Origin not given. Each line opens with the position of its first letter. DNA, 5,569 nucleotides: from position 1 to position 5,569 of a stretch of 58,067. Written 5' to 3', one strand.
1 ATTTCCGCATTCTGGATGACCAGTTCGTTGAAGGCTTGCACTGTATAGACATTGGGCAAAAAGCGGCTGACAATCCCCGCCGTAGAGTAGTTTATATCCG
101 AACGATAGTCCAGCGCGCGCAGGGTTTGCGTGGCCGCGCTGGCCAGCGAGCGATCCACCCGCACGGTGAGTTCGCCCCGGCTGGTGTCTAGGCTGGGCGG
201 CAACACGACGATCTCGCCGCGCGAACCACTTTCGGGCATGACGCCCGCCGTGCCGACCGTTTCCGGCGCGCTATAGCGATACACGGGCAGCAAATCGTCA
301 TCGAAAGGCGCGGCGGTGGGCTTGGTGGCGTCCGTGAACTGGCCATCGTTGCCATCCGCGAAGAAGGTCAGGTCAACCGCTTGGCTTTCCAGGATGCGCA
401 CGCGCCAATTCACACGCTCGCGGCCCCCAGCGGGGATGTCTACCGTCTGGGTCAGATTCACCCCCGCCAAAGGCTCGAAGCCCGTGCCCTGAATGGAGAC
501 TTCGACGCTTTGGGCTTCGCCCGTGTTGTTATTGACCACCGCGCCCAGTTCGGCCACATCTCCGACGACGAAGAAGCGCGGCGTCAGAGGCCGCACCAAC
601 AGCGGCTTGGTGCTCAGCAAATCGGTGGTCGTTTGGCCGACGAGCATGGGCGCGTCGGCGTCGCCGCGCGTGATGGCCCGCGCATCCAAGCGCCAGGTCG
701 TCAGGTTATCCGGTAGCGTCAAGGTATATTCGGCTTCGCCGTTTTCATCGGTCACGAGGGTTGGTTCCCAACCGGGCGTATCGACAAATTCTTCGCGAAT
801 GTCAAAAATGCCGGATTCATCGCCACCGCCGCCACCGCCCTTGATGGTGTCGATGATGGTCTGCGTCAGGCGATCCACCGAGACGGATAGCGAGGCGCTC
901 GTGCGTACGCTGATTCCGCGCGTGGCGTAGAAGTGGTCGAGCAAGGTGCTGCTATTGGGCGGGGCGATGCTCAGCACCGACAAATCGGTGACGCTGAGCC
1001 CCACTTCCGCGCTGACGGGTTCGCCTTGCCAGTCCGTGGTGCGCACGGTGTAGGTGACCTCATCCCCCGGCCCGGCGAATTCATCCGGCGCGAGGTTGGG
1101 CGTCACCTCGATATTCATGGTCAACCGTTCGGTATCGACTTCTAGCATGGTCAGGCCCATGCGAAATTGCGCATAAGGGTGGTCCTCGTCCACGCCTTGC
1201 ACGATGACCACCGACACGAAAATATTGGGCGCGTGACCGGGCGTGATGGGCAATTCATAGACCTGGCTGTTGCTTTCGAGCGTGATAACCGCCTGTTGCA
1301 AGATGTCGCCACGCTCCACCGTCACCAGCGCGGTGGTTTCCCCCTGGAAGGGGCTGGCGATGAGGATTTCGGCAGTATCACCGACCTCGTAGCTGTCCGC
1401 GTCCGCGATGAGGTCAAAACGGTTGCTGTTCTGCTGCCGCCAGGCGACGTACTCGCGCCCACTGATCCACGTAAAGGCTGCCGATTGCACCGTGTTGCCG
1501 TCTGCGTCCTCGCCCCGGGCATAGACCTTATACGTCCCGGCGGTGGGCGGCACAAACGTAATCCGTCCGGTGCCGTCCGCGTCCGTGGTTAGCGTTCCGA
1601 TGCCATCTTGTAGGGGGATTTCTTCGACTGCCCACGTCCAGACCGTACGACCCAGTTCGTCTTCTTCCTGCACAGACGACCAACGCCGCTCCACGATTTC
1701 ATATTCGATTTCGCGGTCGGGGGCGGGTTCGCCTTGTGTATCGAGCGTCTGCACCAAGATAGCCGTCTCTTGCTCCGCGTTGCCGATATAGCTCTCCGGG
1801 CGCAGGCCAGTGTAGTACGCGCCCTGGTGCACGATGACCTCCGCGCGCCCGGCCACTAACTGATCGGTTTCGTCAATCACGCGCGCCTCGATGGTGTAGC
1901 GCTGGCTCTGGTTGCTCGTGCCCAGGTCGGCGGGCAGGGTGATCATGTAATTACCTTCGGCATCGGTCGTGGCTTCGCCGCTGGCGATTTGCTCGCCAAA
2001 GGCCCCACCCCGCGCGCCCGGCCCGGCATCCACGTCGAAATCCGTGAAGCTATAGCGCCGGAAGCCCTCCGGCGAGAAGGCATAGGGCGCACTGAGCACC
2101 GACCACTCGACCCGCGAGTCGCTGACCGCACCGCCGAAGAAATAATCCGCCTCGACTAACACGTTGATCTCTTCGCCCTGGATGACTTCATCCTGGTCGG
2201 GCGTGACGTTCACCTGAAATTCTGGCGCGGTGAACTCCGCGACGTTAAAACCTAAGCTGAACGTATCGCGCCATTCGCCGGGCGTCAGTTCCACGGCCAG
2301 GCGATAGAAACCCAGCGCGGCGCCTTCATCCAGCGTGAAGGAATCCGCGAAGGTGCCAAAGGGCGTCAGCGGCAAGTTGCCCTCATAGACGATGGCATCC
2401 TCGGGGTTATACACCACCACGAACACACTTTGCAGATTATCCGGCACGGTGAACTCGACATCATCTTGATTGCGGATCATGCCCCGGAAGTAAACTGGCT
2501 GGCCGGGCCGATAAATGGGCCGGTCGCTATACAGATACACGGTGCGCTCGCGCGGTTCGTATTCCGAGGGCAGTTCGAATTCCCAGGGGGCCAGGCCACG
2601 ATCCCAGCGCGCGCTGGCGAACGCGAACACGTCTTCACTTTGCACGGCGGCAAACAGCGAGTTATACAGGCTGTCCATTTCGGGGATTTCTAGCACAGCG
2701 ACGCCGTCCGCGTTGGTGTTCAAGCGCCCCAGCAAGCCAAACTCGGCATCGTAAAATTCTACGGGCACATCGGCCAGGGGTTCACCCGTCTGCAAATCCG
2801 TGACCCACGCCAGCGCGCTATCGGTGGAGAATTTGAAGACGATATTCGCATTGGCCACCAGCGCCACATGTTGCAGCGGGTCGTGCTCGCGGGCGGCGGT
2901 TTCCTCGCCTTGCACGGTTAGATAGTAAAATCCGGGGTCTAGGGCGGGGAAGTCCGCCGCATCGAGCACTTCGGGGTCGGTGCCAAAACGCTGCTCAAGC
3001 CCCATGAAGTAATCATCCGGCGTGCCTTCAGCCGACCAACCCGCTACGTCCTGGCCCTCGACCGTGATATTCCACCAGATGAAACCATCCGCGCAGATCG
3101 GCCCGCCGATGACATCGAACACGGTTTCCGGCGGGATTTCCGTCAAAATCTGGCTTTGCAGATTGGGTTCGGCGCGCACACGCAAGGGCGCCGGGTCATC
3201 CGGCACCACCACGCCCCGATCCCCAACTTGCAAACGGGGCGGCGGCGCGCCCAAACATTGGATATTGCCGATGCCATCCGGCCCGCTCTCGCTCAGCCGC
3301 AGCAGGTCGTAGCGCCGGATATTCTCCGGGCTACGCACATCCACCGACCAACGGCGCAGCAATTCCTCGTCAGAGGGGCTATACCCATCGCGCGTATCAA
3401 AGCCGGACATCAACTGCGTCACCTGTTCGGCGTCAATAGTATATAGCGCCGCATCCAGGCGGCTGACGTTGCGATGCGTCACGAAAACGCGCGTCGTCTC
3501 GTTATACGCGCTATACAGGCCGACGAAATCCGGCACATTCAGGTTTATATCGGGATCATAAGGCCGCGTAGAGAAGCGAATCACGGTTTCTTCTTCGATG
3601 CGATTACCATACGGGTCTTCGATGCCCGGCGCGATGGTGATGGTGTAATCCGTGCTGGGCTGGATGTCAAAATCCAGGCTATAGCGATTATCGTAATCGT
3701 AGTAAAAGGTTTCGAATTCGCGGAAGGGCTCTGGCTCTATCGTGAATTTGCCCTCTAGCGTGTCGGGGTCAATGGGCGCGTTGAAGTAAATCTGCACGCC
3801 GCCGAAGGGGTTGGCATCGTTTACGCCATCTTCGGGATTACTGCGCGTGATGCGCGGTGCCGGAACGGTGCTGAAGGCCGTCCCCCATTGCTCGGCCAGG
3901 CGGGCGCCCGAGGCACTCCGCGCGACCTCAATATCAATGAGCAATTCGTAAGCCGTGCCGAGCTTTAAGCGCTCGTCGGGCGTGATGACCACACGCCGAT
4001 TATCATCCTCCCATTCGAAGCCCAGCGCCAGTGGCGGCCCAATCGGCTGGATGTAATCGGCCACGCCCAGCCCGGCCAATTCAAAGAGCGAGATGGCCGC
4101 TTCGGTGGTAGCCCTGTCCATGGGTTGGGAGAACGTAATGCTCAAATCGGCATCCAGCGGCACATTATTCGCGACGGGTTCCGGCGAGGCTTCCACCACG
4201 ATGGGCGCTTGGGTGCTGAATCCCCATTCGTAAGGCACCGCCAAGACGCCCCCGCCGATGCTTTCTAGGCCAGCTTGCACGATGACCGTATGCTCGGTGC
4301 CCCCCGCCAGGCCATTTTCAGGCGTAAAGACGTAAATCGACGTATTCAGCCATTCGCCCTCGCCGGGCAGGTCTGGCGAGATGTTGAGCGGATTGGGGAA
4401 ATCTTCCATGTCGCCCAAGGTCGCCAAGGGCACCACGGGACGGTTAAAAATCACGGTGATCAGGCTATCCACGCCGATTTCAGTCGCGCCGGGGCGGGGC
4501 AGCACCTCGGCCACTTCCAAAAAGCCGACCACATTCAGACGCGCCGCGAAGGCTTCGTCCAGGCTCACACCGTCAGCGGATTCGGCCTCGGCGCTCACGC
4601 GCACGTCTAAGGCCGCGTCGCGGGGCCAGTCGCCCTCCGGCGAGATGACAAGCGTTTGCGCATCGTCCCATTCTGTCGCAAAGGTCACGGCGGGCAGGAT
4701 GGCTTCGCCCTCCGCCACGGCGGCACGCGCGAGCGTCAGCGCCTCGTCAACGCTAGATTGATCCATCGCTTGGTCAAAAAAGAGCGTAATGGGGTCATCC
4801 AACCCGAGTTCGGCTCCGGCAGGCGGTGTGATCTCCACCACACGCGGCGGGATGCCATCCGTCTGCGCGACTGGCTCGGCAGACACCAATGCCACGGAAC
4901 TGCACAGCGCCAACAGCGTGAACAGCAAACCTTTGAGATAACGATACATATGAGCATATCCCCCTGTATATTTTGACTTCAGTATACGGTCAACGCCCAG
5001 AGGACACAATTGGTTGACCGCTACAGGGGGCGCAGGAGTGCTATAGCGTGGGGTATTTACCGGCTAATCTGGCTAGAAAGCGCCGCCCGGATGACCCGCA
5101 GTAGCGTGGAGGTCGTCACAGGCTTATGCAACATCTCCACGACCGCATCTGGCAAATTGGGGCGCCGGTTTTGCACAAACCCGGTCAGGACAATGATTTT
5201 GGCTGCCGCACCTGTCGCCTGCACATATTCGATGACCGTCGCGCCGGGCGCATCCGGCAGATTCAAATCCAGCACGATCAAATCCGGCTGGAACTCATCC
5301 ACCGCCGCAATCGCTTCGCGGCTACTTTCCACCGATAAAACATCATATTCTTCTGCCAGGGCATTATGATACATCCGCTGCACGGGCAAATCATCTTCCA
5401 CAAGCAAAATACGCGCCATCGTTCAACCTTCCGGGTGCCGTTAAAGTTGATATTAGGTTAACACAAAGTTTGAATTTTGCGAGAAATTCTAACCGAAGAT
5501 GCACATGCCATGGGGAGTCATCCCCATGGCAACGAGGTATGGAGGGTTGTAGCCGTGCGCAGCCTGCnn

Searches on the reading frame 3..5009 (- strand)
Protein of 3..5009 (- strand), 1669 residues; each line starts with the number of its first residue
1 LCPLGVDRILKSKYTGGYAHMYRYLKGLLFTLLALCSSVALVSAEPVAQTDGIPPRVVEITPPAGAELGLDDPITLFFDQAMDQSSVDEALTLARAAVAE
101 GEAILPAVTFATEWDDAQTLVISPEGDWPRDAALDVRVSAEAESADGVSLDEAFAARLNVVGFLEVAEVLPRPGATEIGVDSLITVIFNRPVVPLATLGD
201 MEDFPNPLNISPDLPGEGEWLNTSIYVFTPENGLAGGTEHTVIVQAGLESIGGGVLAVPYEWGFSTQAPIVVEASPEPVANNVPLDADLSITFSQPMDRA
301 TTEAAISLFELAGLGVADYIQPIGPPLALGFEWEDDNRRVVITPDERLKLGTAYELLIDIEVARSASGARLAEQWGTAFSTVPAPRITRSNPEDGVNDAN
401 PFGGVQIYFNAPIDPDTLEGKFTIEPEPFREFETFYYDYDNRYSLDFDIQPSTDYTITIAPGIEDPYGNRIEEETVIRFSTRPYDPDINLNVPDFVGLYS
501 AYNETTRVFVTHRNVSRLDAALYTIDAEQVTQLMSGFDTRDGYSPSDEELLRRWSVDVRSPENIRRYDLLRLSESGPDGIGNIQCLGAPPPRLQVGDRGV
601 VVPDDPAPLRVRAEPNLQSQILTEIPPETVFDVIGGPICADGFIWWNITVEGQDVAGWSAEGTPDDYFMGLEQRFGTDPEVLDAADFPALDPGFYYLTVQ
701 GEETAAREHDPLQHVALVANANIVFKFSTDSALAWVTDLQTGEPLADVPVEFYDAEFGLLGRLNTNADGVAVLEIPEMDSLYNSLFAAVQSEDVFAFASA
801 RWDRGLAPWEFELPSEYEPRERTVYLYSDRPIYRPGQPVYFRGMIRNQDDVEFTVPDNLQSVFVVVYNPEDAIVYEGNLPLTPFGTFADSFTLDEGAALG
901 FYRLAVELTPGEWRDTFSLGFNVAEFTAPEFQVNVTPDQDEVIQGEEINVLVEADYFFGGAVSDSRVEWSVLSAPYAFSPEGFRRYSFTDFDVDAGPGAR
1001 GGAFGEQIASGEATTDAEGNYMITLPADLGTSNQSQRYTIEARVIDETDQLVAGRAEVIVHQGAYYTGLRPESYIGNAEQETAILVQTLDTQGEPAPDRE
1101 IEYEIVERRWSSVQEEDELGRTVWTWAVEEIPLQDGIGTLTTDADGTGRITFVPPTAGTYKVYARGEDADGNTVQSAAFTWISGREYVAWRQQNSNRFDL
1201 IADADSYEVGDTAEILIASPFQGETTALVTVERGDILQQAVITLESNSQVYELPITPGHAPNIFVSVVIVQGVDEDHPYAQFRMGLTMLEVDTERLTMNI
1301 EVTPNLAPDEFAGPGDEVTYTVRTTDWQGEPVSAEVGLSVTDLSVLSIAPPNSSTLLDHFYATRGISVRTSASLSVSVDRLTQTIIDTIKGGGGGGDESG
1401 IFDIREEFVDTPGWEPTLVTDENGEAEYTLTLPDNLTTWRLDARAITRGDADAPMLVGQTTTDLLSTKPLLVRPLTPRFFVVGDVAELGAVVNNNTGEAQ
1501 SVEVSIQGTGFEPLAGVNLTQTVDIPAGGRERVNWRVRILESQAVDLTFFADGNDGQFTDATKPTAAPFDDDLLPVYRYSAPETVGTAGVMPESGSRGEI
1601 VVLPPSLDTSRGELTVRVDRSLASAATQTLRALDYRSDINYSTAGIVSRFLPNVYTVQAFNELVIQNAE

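Call 48: search_protein_families(library=pfam, proteins=[window:3-5009:-], max_evalue=0.00001)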
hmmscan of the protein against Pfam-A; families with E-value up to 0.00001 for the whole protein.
window:3-5009:- (1669 aa): 6 families
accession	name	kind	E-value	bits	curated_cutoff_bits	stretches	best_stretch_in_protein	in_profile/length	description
PF13205.12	Big_5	-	7.1e-41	139.6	23.6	3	266-381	2-105/105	Bacterial Ig-like domain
PF07703.20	A2M_BRD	-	2.1e-18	67.4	22.7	1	1200-1347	3-139/140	Alpha-2-macroglobulin bait region domain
PF00207.28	A2M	-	1.7e-16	60.3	21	1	1414-1505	4-91/92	Alpha-2-macroglobulin family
PF01835.25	MG2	-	4.2e-16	59.5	32.8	1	824-907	2-81/96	MG2 domain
PF11974.14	bMG3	-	2.3e-15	56.8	34.9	1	720-815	3-100/103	Bacterial alpha-2-macroglobulin MG3 domain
PF17972.7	bMG5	-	7.7e-06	26.7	26.5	0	933-1049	5-114/127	Bacterial Alpha-2-macroglobulin MG5 domain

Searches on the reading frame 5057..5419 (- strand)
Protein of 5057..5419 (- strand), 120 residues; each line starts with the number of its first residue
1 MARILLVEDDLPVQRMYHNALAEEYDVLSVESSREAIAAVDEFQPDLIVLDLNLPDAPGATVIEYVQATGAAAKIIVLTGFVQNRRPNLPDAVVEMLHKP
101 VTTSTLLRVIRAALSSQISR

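Call 48: search_protein_families(library=pfam, proteins=[window:5057-5419:-], max_evalue=0.00001)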
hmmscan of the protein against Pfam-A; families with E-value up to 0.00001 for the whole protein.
window:5057-5419:- (120 aa): 1 family
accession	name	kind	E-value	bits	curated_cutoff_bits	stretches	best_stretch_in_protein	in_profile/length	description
PF00072.30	Response_reg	-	5.4e-16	59.2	30.2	1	4-110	1-110/111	Response regulator receiver domain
